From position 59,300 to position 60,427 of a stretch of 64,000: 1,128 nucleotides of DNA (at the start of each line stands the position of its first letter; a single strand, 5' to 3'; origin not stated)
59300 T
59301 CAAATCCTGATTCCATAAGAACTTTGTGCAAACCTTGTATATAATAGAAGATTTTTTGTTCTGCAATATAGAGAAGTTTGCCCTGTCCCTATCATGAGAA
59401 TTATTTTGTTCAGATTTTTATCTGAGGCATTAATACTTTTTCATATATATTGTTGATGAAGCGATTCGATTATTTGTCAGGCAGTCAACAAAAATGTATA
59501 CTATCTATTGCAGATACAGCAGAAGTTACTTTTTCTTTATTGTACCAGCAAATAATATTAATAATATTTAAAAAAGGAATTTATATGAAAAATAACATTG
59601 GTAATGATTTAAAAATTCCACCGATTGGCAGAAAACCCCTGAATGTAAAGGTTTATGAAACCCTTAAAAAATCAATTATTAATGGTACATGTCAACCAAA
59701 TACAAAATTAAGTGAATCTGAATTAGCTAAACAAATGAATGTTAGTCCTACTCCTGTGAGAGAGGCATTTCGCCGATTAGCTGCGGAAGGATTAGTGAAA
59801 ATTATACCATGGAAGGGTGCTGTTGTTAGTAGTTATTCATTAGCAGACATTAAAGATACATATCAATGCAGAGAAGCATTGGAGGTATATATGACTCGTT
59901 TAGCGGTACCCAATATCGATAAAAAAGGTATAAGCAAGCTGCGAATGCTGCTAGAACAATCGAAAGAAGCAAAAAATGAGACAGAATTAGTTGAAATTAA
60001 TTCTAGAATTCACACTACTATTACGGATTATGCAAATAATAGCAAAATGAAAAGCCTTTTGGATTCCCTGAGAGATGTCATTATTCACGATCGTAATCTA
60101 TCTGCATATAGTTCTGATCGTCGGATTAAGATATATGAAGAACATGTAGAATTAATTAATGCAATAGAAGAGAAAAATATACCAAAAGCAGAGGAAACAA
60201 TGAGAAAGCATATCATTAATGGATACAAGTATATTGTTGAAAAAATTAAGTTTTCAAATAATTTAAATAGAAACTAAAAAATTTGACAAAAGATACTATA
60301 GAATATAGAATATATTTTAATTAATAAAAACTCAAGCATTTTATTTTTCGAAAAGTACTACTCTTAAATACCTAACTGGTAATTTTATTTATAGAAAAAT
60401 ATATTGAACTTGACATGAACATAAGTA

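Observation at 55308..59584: Compact defence islet: hicB - degraded hicA - giant GmrSD-like DUF262/DUF1524 protein - Zn-ribbon mini-protein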

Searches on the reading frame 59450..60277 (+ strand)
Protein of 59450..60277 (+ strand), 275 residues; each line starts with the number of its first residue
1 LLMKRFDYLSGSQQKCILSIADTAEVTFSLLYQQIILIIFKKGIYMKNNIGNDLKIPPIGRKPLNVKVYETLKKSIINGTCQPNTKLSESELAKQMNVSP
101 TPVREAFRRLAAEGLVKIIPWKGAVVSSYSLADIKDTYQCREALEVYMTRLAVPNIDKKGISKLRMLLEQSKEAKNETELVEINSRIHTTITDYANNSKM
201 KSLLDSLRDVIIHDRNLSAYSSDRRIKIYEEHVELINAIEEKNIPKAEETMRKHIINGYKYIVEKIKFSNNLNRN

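Call 3: search_protein_families(library=pfam, proteins=[window:59450-60277:+], max_evalue=0.01)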
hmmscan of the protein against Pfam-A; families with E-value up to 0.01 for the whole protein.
window:59450-60277:+ (275 aa): 4 families
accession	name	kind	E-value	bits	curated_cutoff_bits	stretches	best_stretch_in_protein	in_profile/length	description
PF07729.17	FCD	-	9.2e-22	78.2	24.3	1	136-255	1-123/125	FCD domain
PF00392.27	GntR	-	2.9e-18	65.7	27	1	67-126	4-64/64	Bacterial regulatory proteins, gntR family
PF13412.12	HTH_24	-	6.3e-05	22.9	21.9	1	86-117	17-48/48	Winged helix-turn-helix DNA-binding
PF01325.25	Fe_dep_repress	-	9.2e-05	23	26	1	87-124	23-60/60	Iron dependent repressor, N-terminal DNA binding domain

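Call 90: find_encoding_contigs(protein=window:59585-60277:+, flank=10000, max_places=8)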
Protein window:59585-60277:+ (230 aa): 24 contigs read that carry it; 4 places shown.
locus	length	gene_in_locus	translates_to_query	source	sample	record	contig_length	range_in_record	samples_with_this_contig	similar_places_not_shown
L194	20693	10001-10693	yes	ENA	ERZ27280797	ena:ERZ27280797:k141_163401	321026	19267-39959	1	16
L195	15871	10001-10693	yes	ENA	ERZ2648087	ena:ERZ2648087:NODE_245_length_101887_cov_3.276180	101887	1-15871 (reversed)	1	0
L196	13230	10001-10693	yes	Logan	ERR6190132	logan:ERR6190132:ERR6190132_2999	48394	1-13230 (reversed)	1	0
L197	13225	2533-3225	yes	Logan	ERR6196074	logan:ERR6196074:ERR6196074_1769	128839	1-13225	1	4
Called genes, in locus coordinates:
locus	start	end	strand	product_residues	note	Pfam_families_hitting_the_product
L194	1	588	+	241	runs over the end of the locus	PF01182:Glucosamine_iso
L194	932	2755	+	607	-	PF02730:AFOR_N, PF01314:AFOR_C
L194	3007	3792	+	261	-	PF09339:HTH_IclR, PF01614:IclR_C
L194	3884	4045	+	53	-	-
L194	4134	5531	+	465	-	PF00474:SSF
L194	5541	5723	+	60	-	-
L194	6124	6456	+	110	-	-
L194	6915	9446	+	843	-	PF03235:GmrSD_N, PF07510:GmrSD_C, PF14088:DUF4268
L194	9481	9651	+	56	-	-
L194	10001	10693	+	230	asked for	PF00392:GntR, PF07729:FCD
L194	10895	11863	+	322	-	PF02073:Peptidase_M29 (faint), PF26233:NicX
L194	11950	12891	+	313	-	PF19300:BPD_transp_1_N, PF00528:BPD_transp_1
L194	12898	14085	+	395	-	PF12911:OppC_N, PF00528:BPD_transp_1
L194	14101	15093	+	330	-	PF02463:SMC_N (weak), PF00005:ABC_tran, PF13304:AAA_21 (weak), PF08352:oligo_HPY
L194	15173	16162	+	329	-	PF00005:ABC_tran, PF08352:oligo_HPY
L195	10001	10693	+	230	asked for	PF00392:GntR, PF07729:FCD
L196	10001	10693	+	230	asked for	PF00392:GntR, PF07729:FCD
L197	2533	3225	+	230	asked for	PF00392:GntR, PF07729:FCD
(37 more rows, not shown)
